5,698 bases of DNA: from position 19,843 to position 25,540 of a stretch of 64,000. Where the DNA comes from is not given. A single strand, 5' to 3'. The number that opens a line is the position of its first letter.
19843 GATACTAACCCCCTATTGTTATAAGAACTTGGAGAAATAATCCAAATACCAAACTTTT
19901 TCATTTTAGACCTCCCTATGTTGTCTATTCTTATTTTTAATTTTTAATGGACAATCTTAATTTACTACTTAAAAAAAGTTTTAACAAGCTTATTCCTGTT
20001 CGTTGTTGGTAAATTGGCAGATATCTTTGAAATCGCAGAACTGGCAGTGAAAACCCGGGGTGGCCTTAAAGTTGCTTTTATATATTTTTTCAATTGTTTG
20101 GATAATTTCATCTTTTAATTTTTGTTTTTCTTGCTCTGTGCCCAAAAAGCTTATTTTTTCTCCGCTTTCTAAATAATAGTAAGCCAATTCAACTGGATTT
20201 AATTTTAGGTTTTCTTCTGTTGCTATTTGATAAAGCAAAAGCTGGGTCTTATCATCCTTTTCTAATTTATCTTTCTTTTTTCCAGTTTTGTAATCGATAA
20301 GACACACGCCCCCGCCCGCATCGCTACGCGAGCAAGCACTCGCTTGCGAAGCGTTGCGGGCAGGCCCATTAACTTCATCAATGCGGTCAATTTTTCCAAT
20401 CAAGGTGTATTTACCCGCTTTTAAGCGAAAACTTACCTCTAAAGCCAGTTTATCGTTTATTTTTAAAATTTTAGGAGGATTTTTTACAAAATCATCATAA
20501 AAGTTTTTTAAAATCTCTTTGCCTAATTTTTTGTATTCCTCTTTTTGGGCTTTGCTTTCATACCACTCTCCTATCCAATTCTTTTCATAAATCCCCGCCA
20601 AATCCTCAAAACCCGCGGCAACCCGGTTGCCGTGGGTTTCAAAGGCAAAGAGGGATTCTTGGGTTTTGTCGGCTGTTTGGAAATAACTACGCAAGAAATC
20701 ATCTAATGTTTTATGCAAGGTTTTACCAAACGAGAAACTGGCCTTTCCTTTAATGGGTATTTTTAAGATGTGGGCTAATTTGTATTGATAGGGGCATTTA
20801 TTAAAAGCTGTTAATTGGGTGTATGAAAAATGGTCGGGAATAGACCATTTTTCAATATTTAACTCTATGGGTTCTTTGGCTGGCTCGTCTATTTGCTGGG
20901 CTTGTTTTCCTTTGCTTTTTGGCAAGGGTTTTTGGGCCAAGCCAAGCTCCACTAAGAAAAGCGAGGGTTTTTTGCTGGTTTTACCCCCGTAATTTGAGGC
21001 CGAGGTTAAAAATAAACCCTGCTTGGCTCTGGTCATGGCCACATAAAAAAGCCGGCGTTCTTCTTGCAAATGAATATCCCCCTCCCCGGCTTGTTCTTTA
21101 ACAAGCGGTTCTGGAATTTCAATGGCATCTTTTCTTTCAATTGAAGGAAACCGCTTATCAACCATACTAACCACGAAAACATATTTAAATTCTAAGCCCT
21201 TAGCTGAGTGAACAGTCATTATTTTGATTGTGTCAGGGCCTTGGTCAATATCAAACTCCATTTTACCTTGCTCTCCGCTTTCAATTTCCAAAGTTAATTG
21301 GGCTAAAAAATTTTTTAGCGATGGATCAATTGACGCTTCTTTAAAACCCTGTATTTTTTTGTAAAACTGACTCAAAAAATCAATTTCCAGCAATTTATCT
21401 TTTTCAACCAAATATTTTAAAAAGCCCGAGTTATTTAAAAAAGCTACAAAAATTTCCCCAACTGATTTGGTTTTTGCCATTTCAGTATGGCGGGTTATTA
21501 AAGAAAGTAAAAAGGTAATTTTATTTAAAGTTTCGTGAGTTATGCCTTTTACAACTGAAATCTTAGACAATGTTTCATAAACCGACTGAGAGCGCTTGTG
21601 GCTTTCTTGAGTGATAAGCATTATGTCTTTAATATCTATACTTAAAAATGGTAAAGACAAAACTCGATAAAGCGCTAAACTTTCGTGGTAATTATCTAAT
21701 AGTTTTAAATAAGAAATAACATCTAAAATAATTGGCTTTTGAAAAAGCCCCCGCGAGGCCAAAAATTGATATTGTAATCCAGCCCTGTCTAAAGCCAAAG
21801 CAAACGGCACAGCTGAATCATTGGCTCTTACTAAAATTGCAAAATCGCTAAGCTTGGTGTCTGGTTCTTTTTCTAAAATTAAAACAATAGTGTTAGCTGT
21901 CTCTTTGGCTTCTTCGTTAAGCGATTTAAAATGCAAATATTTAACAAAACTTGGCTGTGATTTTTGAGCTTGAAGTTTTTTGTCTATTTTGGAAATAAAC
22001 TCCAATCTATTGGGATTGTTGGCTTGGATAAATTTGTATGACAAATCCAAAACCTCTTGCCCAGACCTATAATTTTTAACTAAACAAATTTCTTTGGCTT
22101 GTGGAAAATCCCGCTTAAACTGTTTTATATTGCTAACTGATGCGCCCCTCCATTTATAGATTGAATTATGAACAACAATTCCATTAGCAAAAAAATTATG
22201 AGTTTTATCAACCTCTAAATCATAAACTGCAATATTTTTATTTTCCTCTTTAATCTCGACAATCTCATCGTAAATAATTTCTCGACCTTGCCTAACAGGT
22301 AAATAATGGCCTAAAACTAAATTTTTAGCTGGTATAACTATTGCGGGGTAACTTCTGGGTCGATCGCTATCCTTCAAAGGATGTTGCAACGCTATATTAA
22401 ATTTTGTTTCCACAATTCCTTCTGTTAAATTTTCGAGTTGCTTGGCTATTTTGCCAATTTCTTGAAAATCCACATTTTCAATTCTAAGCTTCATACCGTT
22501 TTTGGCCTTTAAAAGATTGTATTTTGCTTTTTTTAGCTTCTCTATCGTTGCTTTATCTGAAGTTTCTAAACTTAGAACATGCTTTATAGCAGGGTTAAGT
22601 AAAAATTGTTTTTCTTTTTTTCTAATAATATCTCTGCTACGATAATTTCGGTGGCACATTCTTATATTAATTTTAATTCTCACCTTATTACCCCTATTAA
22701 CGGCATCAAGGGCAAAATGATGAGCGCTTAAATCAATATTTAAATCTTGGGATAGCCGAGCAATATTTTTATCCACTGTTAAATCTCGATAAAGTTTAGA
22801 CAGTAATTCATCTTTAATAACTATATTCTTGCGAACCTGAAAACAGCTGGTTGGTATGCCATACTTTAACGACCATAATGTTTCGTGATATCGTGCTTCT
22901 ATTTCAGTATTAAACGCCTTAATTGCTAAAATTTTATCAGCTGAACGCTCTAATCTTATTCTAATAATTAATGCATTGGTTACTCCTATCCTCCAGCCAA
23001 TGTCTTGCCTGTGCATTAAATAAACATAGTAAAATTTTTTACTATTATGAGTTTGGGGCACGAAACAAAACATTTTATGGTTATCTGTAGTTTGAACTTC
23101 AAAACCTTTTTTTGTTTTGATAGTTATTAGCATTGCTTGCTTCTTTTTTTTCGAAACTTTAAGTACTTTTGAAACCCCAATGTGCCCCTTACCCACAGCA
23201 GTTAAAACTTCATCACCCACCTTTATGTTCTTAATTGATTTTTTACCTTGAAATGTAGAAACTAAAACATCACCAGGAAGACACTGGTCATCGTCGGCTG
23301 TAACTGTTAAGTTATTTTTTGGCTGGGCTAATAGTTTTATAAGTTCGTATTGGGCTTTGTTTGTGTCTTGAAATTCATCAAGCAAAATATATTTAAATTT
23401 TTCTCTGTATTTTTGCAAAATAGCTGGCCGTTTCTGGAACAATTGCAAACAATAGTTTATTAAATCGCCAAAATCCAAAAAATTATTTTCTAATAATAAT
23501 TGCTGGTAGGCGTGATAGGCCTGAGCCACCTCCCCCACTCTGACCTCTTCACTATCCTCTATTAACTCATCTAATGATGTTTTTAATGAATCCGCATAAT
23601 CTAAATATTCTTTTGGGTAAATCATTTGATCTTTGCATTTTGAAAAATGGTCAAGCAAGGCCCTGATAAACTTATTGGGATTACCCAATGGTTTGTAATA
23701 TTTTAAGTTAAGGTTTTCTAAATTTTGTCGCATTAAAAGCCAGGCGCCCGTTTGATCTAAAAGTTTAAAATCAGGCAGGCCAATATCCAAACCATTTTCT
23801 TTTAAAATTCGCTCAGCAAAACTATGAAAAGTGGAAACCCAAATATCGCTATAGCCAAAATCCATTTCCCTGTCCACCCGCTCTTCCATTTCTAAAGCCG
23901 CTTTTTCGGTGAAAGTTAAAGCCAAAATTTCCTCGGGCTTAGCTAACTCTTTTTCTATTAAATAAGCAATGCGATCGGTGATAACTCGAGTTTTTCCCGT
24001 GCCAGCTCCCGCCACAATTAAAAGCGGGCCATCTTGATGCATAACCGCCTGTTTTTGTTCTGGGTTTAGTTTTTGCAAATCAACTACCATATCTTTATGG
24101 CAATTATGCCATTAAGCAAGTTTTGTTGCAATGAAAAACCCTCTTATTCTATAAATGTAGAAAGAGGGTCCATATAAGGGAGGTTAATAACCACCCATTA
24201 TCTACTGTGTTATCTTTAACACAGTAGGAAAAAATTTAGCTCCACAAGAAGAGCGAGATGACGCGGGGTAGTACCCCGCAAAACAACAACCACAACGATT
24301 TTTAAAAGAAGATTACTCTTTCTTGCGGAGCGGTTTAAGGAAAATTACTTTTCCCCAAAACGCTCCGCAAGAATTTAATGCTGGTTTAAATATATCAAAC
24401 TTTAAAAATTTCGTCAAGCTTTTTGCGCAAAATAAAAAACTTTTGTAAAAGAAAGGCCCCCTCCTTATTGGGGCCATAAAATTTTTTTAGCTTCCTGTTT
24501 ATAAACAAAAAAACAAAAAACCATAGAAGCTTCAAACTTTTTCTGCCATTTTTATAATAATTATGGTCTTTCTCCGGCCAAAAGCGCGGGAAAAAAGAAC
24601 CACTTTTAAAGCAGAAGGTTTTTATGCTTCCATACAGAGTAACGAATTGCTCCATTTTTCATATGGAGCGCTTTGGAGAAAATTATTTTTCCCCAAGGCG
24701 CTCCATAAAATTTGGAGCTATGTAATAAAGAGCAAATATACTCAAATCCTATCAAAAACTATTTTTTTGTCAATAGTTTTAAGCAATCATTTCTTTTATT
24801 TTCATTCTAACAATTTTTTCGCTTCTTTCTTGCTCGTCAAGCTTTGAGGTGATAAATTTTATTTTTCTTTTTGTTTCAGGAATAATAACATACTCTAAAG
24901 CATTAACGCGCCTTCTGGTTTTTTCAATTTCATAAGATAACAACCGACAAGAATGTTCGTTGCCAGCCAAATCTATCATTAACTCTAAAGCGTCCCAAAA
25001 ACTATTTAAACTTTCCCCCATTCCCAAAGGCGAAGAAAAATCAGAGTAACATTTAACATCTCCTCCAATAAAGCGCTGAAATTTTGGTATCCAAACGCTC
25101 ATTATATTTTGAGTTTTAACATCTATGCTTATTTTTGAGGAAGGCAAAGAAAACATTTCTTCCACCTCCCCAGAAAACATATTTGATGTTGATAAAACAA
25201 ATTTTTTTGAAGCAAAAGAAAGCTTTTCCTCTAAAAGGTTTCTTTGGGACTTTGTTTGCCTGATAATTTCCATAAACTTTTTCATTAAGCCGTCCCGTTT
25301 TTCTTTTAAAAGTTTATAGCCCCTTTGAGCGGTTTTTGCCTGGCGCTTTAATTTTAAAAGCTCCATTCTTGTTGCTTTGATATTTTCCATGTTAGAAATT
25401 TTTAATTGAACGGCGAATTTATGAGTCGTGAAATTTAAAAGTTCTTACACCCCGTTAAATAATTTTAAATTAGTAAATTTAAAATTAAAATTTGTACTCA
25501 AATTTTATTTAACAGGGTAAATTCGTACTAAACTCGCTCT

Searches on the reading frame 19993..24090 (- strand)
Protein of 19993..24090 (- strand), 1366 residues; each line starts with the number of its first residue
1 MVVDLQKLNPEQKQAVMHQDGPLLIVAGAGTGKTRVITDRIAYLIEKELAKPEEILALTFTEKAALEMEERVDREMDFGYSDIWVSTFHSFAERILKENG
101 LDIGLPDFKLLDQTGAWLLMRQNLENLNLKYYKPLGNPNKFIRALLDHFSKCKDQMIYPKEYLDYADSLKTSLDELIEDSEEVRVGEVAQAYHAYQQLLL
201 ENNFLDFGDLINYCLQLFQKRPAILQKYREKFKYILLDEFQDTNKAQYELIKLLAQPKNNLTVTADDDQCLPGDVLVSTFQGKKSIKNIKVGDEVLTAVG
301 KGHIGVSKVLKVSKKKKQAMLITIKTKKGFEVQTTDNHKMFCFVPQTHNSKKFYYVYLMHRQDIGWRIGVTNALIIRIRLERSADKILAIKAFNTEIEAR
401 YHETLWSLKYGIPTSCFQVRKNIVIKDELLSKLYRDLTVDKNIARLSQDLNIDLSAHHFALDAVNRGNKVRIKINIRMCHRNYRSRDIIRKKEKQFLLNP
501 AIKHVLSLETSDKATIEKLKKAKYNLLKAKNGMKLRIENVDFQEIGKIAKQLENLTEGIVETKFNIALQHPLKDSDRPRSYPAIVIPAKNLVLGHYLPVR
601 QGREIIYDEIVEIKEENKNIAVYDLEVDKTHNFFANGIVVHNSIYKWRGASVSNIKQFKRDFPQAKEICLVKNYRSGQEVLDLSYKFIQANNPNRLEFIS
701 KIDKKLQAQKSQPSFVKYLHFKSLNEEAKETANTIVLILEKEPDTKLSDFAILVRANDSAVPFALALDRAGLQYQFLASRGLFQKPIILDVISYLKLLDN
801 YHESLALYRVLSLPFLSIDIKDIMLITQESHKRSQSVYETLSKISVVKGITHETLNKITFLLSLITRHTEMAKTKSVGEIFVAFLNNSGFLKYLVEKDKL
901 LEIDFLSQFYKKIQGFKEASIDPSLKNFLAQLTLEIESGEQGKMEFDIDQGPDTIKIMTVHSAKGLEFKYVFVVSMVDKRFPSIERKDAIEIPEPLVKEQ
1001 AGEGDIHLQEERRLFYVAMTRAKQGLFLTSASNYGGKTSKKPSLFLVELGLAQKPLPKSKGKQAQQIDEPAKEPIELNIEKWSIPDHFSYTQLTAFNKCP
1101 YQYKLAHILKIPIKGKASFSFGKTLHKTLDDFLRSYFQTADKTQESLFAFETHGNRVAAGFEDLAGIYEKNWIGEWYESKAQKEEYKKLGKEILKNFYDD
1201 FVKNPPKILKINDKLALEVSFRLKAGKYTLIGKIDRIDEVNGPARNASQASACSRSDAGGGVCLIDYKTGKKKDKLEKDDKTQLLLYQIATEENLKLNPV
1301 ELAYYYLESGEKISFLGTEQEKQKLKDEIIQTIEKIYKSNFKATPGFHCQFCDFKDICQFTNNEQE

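Call 10: search_protein_families(library=pfam, proteins=[window:19993-24090:-], max_evalue=0.01)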
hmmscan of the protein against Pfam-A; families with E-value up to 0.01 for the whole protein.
window:19993-24090:- (1366 aa): 11 families
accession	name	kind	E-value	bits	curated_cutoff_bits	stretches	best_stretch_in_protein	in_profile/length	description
PF00580.27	UvrD-helicase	-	1.5e-73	248.3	23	1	8-270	1-251/271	UvrD/REP helicase N-terminal domain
PF13361.12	UvrD_C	-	7.3e-52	177.4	25.6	1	668-1032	1-349/350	UvrD-like helicase C-terminal domain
PF12705.13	PDDEXK_1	-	4.3e-31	109.2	22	2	1258-1359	134-247/247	PD-(D/E)XK nuclease superfamily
PF13245.12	AAA_19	-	1.5e-19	71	25.1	1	12-272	1-131/134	AAA domain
PF14890.11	Intein_splicing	-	1.9e-18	67.2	35.8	1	285-642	11-155/155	Intein splicing domain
PF13538.12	UvrD_C_2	-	8.6e-11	42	27.4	2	1008-1028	31-51/52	UvrD-like helicase C-terminal domain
PF01079.26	Hint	-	5.6e-08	33.1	29.7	1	263-352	6-98/213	Hint module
PF07591.16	PT-HINT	-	0.00016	22.4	27.7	0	276-329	1-56/137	Pretoxin HINT domain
PF13087.12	AAA_12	-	0.00027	21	27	1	949-1029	138-191/195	AAA domain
PF13604.12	AAA_30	-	0.00065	19.9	27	1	7-73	1-67/191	AAA domain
PF04851.21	ResIII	-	0.0015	18.9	22.5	0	15-69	18-70/164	Type III restriction enzyme, res subunit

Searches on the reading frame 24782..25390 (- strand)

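Call 10: search_protein_families(library=pfam, proteins=[window:24782-25390:-], max_evalue=0.01)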
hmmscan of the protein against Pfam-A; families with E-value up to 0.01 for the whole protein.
window:24782-25390:- (203 aa): 1 family
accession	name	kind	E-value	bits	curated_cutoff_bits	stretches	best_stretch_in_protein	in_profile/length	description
PF01813.22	ATP-synt_D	-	1.3e-52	179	25.7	1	10-200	1-196/196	ATP synthase subunit D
